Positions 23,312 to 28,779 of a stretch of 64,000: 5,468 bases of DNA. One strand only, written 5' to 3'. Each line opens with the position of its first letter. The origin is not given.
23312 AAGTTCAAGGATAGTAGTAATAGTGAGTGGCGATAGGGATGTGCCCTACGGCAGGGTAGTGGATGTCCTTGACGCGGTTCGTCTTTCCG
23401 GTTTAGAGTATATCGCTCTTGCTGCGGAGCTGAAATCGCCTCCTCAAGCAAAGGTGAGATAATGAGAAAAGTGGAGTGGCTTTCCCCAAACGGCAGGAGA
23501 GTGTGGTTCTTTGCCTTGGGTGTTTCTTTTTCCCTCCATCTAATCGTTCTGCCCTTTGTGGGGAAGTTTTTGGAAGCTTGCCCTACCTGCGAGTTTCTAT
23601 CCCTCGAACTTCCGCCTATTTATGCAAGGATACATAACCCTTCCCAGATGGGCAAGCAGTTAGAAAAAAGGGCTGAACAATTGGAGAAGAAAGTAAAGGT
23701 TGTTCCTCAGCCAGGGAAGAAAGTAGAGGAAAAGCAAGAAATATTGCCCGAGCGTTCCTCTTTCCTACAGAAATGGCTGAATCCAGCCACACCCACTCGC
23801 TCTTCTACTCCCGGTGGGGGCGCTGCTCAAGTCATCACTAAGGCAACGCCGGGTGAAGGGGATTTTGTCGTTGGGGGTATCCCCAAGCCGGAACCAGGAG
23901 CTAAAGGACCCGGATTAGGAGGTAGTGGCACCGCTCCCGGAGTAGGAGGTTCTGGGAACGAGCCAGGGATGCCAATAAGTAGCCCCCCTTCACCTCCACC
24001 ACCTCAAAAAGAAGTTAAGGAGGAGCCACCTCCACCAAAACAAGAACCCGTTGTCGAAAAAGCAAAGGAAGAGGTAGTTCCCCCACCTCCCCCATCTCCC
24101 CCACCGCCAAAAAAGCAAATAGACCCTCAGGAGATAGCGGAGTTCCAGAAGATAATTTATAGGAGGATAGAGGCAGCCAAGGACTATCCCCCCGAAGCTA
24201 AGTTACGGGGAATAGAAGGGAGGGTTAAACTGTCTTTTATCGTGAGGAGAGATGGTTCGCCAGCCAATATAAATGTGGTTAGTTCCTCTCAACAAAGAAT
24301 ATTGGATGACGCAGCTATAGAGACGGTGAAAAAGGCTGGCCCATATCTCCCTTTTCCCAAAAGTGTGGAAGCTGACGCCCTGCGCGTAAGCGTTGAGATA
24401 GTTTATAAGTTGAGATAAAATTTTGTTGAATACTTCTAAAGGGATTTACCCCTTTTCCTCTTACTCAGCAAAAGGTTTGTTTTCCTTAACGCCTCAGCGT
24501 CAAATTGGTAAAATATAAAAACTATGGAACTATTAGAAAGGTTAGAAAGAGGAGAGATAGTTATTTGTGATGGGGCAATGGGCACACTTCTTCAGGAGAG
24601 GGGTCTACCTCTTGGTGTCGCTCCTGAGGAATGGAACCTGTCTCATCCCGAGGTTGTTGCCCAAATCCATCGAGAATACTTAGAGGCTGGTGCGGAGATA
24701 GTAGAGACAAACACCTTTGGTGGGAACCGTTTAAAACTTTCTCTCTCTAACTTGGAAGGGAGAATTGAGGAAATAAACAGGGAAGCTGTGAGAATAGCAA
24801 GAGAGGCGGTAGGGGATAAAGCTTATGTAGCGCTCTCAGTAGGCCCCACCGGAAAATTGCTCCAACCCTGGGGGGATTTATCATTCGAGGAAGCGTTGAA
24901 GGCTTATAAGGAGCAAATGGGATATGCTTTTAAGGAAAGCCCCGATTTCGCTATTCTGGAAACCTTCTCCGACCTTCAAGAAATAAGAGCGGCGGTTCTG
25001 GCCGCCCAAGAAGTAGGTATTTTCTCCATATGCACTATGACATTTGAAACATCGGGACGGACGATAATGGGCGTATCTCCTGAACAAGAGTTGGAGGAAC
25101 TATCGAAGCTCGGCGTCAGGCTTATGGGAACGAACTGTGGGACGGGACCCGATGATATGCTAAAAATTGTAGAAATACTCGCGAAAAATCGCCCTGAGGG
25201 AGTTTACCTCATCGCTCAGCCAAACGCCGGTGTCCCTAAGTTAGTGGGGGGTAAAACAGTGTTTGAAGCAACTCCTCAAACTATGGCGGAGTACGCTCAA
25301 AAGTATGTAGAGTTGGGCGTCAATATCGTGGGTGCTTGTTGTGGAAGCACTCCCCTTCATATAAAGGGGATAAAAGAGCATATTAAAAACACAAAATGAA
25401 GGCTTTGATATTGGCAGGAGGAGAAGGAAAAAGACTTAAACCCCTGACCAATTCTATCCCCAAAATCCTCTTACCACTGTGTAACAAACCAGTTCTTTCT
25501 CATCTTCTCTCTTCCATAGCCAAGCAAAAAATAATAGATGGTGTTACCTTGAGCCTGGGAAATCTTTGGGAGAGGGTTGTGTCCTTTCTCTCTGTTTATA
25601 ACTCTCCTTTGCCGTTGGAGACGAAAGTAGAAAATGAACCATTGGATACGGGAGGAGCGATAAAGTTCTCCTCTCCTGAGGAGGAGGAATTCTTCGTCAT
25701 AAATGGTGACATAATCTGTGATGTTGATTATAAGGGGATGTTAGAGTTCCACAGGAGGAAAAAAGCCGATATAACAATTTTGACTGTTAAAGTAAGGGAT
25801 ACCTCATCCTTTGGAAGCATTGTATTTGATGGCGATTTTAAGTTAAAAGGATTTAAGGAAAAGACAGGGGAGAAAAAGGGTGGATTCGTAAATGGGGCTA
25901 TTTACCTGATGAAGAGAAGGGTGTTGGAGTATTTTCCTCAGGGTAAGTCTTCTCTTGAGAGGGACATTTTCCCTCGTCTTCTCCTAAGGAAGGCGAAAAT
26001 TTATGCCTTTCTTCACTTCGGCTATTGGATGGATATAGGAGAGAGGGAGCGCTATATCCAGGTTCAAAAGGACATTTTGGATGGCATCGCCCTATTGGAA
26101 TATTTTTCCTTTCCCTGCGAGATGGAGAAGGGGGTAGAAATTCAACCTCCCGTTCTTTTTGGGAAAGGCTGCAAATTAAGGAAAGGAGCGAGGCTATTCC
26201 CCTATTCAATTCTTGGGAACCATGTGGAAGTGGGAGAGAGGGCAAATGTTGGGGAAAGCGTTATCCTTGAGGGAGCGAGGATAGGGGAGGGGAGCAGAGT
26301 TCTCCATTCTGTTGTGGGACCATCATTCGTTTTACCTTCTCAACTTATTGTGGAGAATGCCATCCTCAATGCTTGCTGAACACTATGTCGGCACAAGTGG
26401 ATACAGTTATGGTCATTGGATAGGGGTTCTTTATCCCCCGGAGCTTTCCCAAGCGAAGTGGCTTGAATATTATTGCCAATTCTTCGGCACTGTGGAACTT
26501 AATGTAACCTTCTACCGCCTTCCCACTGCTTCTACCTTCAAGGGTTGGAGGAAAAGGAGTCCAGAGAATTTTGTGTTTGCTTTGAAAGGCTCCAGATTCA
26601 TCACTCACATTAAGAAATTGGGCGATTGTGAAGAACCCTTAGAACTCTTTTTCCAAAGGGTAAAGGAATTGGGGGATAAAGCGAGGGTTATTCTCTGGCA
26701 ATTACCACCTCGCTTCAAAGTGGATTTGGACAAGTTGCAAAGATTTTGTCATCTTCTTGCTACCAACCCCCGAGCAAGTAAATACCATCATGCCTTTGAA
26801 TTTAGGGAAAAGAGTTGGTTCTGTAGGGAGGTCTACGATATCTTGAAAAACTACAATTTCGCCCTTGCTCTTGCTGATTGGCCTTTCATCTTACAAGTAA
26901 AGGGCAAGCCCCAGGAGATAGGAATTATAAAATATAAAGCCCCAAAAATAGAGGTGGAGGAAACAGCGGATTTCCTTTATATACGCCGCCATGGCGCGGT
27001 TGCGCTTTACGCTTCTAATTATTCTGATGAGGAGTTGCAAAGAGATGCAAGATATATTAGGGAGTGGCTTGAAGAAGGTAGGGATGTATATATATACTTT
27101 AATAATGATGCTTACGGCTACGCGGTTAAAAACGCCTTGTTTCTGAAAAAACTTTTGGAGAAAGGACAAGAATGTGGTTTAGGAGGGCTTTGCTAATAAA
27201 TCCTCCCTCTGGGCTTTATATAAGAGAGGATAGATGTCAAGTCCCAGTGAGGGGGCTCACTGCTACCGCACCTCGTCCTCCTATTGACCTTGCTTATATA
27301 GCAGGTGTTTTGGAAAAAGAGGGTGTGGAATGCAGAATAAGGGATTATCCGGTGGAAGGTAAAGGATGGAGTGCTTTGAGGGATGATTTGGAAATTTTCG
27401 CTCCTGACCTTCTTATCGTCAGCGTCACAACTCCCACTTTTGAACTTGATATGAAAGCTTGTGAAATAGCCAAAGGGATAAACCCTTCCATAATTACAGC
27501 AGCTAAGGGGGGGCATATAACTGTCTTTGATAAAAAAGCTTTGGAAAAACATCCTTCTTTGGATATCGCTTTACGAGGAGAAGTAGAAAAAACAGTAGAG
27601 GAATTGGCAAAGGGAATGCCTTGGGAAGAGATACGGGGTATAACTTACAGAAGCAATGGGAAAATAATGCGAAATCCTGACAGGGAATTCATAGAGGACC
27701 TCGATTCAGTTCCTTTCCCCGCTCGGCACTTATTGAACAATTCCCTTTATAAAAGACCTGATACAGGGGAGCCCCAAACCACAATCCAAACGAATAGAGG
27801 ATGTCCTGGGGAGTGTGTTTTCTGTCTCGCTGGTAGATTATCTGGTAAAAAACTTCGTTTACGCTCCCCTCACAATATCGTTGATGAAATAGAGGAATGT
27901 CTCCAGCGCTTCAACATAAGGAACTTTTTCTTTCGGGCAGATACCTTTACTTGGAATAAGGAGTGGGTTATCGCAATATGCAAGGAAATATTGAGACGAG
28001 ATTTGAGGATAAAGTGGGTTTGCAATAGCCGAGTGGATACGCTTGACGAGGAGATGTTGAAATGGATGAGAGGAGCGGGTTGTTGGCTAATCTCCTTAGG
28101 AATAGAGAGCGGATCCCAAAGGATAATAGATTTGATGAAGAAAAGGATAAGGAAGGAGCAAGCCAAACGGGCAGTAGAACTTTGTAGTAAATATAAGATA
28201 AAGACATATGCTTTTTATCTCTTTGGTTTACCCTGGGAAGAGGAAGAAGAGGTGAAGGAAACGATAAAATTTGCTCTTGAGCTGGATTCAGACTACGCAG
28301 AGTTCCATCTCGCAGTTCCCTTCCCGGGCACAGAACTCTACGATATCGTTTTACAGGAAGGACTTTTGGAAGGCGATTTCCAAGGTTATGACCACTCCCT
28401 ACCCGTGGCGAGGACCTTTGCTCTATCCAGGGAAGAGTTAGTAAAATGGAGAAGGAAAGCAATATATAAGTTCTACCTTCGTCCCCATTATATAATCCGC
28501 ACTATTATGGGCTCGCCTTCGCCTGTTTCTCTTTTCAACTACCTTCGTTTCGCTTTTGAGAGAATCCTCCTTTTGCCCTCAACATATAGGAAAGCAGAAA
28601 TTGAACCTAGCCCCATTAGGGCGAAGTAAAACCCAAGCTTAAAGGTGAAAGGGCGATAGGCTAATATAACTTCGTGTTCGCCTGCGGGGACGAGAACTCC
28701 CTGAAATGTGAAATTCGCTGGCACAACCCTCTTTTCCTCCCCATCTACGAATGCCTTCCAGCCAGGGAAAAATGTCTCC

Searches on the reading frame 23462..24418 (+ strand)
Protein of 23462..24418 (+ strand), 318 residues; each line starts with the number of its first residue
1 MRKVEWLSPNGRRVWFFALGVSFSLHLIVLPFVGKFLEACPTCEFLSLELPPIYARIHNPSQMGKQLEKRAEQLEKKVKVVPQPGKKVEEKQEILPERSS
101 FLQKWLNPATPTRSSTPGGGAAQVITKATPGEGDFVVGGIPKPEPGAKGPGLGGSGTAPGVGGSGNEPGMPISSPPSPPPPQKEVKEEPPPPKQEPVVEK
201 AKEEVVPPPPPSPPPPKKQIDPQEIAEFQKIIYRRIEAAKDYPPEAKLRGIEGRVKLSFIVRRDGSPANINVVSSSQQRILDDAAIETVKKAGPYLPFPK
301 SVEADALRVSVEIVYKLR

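Call 43: search_protein_families(library=pfam, proteins=[window:23462-24418:+], max_evalue=0.00001)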
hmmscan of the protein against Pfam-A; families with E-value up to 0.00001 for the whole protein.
window:23462-24418:+ (318 aa): 1 family
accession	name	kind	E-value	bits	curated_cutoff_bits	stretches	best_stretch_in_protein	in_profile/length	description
PF03544.19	TonB_C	-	1.7e-20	73.7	24.6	1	239-317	2-79/79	Gram-negative bacterial TonB protein C-terminal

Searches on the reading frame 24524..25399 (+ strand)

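Call 43: search_protein_families(library=pfam, proteins=[window:24524-25399:+], max_evalue=0.00001)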
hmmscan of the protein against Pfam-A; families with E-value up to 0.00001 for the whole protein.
window:24524-25399:+ (291 aa): 1 family
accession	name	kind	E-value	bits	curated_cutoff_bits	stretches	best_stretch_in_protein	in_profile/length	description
PF02574.22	S-methyl_trans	-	5.2e-72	243.5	22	1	13-286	1-282/283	Homocysteine S-methyltransferase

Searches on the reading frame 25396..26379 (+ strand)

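Call 43: search_protein_families(library=pfam, proteins=[window:25396-26379:+], max_evalue=0.00001)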
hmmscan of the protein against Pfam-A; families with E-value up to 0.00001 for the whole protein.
window:25396-26379:+ (327 aa): 3 families
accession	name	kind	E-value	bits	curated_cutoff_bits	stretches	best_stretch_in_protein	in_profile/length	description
PF00483.29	NTP_transferase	-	4.1e-35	121.9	21.2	1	2-229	1-244/245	Nucleotidyl transferase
PF25084.1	LbH_EIF2B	-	1.4e-07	31.9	54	1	241-321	10-89/105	EIF2B subunit epsilon LbH domain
PF12804.13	NTP_transf_3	-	4.5e-07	30.6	27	1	3-130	1-122/160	MobA-like NTP transferase domain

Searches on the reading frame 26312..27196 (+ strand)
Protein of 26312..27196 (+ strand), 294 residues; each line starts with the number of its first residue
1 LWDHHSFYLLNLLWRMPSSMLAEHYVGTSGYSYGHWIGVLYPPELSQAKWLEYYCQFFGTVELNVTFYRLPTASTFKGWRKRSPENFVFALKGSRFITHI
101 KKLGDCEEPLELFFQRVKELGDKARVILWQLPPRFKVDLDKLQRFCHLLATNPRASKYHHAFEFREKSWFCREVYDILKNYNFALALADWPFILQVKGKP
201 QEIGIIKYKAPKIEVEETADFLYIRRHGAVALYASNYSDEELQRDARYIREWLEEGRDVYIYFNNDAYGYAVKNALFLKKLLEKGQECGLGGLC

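Call 44: search_protein_families(library=pfam, proteins=[window:26312-27196:+], max_evalue=0.00001)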
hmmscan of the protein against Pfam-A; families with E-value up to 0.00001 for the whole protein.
window:26312-27196:+ (294 aa): 1 family
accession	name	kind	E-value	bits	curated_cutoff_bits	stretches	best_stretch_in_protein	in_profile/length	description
PF01904.24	DUF72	-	3e-70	237.1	25.3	1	41-280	1-216/217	Protein of unknown function DUF72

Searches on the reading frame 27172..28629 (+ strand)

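Call 44: search_protein_families(library=pfam, proteins=[window:27172-28629:+], max_evalue=0.00001)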
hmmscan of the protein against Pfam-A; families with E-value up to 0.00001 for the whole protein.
window:27172-28629:+ (485 aa): 2 families
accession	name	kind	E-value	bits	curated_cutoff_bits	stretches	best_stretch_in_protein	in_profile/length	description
PF04055.27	Radical_SAM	-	1.7e-22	80.8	29.5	1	206-368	2-166/166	Radical SAM superfamily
PF02310.24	B12-binding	-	2.9e-14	53.4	32.1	1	31-146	8-121/121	B12 binding domain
